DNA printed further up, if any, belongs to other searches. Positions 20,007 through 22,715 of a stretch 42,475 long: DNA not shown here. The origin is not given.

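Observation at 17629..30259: Tandem array of four diverged, fully motif-intact YfhO-like membrane protein paralogues plus a translationally coupled TPR protein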

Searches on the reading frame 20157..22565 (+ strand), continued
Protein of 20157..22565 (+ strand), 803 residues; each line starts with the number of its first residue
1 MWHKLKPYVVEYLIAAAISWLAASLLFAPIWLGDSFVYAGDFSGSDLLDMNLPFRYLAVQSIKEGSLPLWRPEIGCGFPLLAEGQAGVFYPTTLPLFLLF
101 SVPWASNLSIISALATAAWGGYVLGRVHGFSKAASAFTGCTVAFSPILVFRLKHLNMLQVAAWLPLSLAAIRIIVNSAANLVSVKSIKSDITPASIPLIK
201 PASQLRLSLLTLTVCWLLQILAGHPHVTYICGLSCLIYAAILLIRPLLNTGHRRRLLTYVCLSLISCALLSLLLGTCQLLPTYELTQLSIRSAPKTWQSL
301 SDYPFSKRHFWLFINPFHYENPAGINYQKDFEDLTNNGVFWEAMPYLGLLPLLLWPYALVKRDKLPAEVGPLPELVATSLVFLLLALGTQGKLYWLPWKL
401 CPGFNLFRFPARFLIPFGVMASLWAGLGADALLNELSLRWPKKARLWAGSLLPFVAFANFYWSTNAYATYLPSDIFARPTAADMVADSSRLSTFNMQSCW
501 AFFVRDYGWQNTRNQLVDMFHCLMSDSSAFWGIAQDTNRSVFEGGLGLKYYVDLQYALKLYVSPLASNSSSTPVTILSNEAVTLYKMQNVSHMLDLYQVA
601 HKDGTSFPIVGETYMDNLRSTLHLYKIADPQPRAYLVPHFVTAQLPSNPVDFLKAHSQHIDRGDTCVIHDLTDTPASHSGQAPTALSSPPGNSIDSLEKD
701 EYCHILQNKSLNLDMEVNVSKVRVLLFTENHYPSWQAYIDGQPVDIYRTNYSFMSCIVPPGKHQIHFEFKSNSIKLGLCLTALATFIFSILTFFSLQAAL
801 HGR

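Call 36: search_protein_representatives(alignment_id=A2)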
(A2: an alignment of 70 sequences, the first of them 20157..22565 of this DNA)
Query: 70 sequences, 749 profile positions. Proteins with E-value up to 0.001 (for the whole library): 106475; up to 1e-10: 73204; up to 1e-30: 30650. The best 150 are listed.
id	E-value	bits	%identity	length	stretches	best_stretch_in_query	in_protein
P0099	1.2e-265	900.0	-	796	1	5-745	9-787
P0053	4.5e-265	898.0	-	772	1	6-744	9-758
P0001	4.0e-258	875.1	-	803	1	1-744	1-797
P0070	1.4e-255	866.7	-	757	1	4-745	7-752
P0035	1.3e-249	846.9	-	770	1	4-745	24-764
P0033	5.0e-249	845.0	-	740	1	8-747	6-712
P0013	5.8e-249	844.8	-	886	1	1-744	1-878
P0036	9.5e-247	837.5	-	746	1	6-747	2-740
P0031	1.7e-244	830.0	-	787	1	6-744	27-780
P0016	6.2e-244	828.2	-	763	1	3-743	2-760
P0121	7.7e-244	827.8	-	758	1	7-742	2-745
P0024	1.6e-240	816.9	-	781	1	4-745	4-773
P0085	3.9e-240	815.6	-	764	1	5-745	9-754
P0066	3.9e-234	795.7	-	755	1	9-743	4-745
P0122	5.1e-234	795.4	-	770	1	7-744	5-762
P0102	9.9e-173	592.7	-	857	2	10-436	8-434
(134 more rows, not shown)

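Call 46: find_encoding_contigs(protein=P0018, flank=8000, max_places=1)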
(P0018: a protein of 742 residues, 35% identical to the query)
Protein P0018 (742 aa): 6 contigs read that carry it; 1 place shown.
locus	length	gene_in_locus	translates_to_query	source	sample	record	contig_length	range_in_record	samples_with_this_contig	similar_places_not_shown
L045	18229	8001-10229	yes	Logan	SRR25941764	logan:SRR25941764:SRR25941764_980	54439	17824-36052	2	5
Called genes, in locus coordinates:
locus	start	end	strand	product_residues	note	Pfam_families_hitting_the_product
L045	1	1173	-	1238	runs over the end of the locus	-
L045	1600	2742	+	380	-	PF07833:Cu_amine_oxidN1 (weak), PF11611:DUF4352 (weak)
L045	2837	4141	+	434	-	PF01547:SBP_bac_1, PF13416:SBP_bac_8, PF13343:SBP_bac_6 (faint)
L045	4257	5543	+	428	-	PF01882:DUF58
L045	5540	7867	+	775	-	PF11992:TgpA_N, PF01841:Transglut_core, PF13559:DUF4129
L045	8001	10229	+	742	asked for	PF09586:YfhO (faint)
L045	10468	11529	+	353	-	-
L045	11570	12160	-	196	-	-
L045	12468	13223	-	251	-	PF01464:SLT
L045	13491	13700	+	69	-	-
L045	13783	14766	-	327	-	-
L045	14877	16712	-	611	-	PF00009:GTP_EFTU, PF22042:EF-G_D2, PF03144:GTP_EFTU_D2, PF00679:EFG_C, PF21018:BipA_C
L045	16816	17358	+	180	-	PF12917:YfbR-like, PF13023:HD_3, PF01966:HD (weak)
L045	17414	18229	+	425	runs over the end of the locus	PF13360:PQQ_2, PF13570:Beta-prop_ACSF4, PF13360:PQQ_2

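Call 47: find_encoding_contigs(protein=P0093, flank=8000, max_places=1)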
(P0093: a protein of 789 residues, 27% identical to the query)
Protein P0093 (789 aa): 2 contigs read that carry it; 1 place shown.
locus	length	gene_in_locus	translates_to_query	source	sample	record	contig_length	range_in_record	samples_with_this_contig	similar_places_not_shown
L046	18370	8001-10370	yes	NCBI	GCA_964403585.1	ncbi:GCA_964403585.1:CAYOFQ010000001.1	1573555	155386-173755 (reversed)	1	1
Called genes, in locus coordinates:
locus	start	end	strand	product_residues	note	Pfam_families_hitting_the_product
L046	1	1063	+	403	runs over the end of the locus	PF13393:tRNA-synt_His, PF00587:tRNA-synt_2b, PF00152:tRNA-synt_2 (faint), PF03129:HGTP_anticodon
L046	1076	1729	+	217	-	PF12917:YfbR-like, PF13023:HD_3 (weak)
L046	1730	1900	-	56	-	-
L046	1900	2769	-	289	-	PF00293:NUDIX, PF14815:NUDIX_4 (faint), PF00293:NUDIX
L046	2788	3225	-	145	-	-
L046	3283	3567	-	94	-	PF00216:Bac_DNA_binding, PF18291:HU-HIG (weak)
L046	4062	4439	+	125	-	PF00076:RRM_1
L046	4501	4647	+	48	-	-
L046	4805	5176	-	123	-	-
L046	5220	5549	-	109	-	PF04020:Phage_holin_4_2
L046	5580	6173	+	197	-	PF09721:Exosortase_EpsH (weak)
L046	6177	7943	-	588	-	PF02557:VanY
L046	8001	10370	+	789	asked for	PF09586:YfhO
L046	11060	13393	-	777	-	PF09586:YfhO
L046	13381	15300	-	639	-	PF11028:TMEM260_N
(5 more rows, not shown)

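Call 48: find_encoding_contigs(protein=P0065, flank=8000, max_places=1)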
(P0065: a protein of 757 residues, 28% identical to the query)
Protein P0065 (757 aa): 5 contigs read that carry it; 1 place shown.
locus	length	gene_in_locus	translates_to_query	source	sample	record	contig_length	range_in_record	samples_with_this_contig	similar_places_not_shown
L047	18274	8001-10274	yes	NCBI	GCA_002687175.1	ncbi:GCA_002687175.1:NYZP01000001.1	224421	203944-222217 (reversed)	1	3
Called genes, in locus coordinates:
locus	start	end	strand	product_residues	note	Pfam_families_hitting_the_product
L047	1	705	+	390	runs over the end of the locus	PF11104:PilM_2, PF06723:MreB_Mbl (faint), PF14450:FtsA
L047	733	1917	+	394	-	-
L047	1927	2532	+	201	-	PF04350:PilO (weak)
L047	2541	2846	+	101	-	-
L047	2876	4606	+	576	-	PF05157:MshEN, PF00437:T2SSE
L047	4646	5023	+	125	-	PF00072:Response_reg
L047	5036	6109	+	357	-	PF00437:T2SSE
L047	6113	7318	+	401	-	PF28597:T2SSF_N, PF00482:T2SSF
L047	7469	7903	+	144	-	PF07963:N_methyl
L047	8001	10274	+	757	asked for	PF09586:YfhO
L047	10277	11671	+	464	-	-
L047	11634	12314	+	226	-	PF01209:Ubie_methyltran (weak), PF13489:Methyltransf_23, PF13847:Methyltransf_31, PF08241:Methyltransf_11, PF08242:Methyltransf_12, PF13649:Methyltransf_25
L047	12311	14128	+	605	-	PF11028:TMEM260_N, PF13231:PMT_2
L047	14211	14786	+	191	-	PF07963:N_methyl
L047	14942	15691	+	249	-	PF06750:A24_N_bact, PF01478:Peptidase_A24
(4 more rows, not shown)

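Call 56: find_encoding_contigs(protein=P0014, flank=10000, max_places=2)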
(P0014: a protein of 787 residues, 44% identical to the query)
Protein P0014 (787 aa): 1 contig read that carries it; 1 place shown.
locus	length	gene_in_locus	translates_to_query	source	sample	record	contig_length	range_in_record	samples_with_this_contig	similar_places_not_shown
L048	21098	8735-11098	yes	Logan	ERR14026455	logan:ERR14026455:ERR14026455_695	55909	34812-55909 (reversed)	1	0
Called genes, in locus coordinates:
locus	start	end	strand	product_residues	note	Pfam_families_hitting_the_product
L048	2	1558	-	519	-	?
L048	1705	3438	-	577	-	PF01807:Zn_ribbon_DnaG, PF08275:DNAG_N, PF01751:Toprim, PF13155:Toprim_2, PF13362:Toprim_3 (weak), PF13662:Toprim_4, PF10410:DnaB_bind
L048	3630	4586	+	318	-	PF00069:Pkinase, PF07714:PK_Tyr_Ser-Thr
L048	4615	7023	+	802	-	PF00069:Pkinase, PF07714:PK_Tyr_Ser-Thr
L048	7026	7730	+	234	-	PF16697:Yop-YscD_cpl, PF00498:FHA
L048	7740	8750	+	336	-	PF01933:CofD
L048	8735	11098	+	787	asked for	PF09586:YfhO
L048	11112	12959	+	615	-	-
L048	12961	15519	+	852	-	PF00111:Fer2 (weak), PF01799:Fer2_2, PF01315:Ald_Xan_dh_C, PF02738:MoCoBD_1, PF20256:MoCoBD_2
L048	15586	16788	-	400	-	PF02655:ATP-grasp_3 (weak), PF07478:Dala_Dala_lig_C (faint), PF13535:ATP-grasp_4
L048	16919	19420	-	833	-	-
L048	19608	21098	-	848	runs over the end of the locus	-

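Call 57: find_encoding_contigs(protein=P0016, flank=10000, max_places=1)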
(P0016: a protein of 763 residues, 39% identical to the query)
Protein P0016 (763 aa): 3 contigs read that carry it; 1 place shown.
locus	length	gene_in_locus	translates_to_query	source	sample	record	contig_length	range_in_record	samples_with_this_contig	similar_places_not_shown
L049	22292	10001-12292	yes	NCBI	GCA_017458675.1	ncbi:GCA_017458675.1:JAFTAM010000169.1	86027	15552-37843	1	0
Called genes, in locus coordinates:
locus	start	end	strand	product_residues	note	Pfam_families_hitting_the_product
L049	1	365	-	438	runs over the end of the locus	PF03448:MgtE_N, PF00571:CBS, PF01769:MgtE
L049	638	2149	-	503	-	PF14238:DUF4340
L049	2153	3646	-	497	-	PF23357:DUF7088, PF09822:ABC_transp_aux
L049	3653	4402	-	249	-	PF12679:ABC2_membrane_2, PF12698:ABC2_membrane_3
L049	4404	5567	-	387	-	PF00005:ABC_tran, PF13304:AAA_21 (weak)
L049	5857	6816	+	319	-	PF00069:Pkinase, PF07714:PK_Tyr_Ser-Thr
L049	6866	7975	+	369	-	PF00069:Pkinase, PF07714:PK_Tyr_Ser-Thr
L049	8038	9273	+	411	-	-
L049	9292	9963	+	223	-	PF16697:Yop-YscD_cpl, PF00498:FHA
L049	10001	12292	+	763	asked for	PF09586:YfhO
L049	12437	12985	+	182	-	-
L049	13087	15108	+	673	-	-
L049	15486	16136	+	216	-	PF00302:CAT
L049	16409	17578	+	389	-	PF07833:Cu_amine_oxidN1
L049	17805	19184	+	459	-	PF00483:NTP_transferase, PF01128:IspD, PF02348:CTP_transf_3 (weak), PF12804:NTP_transf_3, PF25084:LbH_EIF2B (weak), PF25087:GMPPB_C, PF00132:Hexapep, PF14602:Hexapep_2, +1 more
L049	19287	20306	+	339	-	PF13793:Pribosyltran_N, PF00156:Pribosyltran, PF14572:Pribosyl_synth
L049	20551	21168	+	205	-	PF01386:Ribosomal_L25p, PF14693:Ribosomal_TL5_C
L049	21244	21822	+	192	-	PF01195:Pept_tRNA_hydro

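Call 62: search_protein_families(library=pfam, proteins=[P0095, P0102, P0104, P0105, P0108, P0115, P0119, P0120, P0087, P0053], max_evalue=0.001)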
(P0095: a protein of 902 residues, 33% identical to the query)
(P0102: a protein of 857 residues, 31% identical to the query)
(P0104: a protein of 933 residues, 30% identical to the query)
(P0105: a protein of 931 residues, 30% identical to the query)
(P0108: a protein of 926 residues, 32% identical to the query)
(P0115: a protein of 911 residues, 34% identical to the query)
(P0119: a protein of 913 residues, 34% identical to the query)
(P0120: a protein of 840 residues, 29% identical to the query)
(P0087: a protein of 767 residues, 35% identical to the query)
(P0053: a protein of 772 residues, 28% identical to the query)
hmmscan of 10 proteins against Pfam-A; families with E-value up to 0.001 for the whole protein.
P0095 (902 aa): 1 family
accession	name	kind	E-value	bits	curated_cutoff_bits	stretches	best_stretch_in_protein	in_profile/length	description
PF09586.16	YfhO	-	5.2e-23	81.8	28.5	2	804-874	763-834/835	Bacterial membrane protein YfhO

P0102 (857 aa): 1 family
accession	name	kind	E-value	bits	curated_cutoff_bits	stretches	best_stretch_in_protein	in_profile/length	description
PF09586.16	YfhO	-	8.5e-25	87.7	28.5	2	17-539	6-486/835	Bacterial membrane protein YfhO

P0104 (933 aa): 1 family
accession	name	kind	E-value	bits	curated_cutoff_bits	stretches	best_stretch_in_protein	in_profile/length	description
PF09586.16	YfhO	-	2.2e-17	63.2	28.5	1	842-915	761-835/835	Bacterial membrane protein YfhO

P0105 (931 aa): 1 family
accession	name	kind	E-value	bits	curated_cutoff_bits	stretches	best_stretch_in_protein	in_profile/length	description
PF09586.16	YfhO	-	1.3e-24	87.1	28.5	2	835-913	756-835/835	Bacterial membrane protein YfhO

P0108 (926 aa): 1 family
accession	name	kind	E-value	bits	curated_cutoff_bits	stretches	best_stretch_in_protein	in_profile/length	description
PF09586.16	YfhO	-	2.2e-20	73.1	28.5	2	788-901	719-835/835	Bacterial membrane protein YfhO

P0115 (911 aa): 1 family
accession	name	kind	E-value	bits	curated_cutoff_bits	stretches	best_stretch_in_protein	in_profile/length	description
PF09586.16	YfhO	-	2.4e-20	73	28.5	2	783-887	729-835/835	Bacterial membrane protein YfhO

P0119 (913 aa): 1 family
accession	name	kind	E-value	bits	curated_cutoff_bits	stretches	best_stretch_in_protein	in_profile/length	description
PF09586.16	YfhO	-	2.7e-26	92.6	28.5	2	88-475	87-450/835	Bacterial membrane protein YfhO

P0120 (840 aa): 1 family
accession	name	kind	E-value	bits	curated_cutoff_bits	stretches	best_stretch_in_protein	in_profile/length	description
PF09586.16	YfhO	-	1.3e-17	63.9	28.5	1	685-762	757-835/835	Bacterial membrane protein YfhO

P0087 (767 aa): 2 families
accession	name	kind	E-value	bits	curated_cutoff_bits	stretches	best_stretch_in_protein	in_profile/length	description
PF09586.16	YfhO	-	1.4e-24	87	28.5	2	661-739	756-835/835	Bacterial membrane protein YfhO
PF20176.3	DUF6541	-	2.8e-07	29.6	29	1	104-418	191-483/646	Family of unknown function (DUF6541)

P0053 (772 aa): 1 family
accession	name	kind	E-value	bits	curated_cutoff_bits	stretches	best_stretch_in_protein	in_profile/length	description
PF09586.16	YfhO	-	7.1e-26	91.3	28.5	2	23-403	2-360/835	Bacterial membrane protein YfhO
